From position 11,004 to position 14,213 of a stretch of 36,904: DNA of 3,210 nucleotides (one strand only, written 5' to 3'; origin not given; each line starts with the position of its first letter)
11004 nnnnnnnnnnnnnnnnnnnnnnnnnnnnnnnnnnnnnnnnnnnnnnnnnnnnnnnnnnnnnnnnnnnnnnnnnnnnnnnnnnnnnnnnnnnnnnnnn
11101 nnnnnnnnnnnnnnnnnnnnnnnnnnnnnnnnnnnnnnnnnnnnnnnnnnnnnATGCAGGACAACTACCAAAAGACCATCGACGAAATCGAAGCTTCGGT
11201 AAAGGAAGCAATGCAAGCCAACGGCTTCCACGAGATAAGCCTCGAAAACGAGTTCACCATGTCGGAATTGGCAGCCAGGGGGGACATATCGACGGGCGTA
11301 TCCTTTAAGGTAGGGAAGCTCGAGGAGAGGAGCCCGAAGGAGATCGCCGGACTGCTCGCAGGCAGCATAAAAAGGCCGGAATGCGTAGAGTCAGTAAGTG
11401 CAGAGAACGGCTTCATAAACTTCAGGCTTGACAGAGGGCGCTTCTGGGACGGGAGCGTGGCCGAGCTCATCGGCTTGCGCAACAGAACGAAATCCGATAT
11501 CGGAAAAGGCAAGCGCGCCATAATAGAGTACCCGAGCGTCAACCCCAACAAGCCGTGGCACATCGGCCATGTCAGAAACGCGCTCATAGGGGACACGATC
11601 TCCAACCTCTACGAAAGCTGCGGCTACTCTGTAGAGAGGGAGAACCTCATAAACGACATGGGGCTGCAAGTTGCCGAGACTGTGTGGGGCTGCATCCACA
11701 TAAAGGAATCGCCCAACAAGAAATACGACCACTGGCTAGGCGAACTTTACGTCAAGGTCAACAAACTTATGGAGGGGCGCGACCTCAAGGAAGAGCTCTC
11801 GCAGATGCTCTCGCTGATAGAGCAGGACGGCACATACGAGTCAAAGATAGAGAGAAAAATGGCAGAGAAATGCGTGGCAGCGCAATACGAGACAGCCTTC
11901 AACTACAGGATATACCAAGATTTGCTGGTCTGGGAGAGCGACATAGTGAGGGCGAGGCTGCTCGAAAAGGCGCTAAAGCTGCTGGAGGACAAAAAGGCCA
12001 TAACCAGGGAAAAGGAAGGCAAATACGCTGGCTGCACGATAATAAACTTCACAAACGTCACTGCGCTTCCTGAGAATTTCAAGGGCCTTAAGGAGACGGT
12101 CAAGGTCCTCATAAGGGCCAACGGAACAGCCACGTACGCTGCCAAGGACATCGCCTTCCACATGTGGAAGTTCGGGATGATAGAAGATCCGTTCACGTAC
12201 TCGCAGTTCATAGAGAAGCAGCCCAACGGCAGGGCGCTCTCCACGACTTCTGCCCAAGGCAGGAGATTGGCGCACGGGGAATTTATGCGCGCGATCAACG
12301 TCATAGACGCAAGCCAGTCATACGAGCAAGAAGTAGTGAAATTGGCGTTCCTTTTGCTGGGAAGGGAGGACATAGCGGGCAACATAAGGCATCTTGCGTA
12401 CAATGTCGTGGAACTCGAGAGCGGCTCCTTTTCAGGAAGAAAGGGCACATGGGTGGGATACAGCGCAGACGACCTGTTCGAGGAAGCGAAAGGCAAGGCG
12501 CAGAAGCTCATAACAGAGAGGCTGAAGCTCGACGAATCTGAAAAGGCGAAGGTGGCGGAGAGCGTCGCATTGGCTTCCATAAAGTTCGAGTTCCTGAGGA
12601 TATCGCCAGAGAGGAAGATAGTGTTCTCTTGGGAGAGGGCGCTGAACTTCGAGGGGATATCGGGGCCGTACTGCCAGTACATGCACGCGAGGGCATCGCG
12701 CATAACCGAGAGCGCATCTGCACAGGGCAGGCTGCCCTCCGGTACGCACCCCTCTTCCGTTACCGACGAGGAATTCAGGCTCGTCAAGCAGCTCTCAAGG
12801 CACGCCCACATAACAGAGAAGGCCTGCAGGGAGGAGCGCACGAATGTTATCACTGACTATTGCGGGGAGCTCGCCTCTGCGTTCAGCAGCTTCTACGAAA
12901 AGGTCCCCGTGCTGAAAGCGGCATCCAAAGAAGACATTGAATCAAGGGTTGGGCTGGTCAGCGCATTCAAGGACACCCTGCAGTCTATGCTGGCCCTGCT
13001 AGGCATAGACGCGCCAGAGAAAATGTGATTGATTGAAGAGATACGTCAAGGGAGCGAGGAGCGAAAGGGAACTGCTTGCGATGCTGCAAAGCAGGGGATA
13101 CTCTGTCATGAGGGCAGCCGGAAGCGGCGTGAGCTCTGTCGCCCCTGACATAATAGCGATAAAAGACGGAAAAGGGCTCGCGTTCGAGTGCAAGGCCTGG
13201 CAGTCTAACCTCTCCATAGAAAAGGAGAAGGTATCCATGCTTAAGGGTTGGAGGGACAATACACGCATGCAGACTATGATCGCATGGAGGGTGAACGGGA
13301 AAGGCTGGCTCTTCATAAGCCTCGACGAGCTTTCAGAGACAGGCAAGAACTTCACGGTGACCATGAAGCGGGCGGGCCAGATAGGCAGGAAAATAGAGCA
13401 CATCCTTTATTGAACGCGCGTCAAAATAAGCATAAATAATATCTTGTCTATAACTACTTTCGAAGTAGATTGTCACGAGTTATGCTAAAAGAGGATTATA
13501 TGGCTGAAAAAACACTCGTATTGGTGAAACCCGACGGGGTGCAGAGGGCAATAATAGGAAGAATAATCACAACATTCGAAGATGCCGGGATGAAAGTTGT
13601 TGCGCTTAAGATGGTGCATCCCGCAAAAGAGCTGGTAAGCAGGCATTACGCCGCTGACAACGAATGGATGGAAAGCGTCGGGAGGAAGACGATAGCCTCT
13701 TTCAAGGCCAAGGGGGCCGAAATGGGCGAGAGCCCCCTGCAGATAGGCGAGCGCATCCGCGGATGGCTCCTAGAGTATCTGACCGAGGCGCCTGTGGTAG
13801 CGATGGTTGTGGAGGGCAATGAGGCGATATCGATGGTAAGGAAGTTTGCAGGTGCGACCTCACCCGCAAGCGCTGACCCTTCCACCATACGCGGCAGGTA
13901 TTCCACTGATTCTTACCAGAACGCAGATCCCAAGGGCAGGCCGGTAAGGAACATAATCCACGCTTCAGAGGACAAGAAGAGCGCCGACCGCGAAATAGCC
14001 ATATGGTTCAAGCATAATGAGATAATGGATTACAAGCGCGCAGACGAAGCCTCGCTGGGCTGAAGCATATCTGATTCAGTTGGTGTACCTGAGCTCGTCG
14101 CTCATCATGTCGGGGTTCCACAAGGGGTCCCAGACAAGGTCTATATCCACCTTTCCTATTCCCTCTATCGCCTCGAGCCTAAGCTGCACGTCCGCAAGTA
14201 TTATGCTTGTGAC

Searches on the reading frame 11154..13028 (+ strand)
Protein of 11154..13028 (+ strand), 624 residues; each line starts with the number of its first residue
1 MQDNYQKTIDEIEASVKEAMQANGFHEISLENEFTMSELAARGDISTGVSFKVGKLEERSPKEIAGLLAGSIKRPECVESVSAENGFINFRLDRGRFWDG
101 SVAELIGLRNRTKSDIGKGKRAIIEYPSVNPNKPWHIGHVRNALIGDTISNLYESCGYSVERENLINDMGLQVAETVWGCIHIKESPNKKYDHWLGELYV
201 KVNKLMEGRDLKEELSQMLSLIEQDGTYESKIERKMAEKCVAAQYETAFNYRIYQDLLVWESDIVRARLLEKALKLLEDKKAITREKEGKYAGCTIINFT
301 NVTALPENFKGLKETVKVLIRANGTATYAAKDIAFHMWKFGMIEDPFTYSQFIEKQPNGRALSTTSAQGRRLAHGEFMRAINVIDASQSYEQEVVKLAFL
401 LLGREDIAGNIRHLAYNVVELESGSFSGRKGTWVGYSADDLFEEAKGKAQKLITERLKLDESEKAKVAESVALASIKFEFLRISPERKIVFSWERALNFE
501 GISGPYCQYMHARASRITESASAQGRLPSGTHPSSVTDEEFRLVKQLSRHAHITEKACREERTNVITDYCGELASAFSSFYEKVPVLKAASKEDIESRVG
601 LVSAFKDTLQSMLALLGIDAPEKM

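Call 6: search_protein_families(library=pfam, proteins=[window:11154-13028:+], max_evalue=0.01)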
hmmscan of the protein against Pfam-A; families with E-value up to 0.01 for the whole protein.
window:11154-13028:+ (624 aa): 3 families
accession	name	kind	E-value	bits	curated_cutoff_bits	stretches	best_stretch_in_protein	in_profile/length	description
PF05746.21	DALR_1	-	6.7e-27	94.3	22.3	1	508-624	2-117/117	DALR anticodon binding domain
PF00750.26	tRNA-synt_1d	-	5.4e-25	88.5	23.3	2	111-335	11-221/349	tRNA synthetases class I (R), catalytic domain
PF03485.21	Arg_tRNA_synt_N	-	6.5e-09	36.7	21.5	1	11-92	2-85/85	Arginyl tRNA synthetase N terminal domain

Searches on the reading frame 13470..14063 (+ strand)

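Call 39: search_protein_families(library=pfam, proteins=[window:13470-14063:+], max_evalue=0.001)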
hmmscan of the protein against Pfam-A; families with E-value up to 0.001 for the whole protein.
window:13470-14063:+ (197 aa): 1 family
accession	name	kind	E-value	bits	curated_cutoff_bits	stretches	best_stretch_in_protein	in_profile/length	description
PF00334.24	NDK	-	2.5e-39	134.7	27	2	100-185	60-135/135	Nucleoside diphosphate kinase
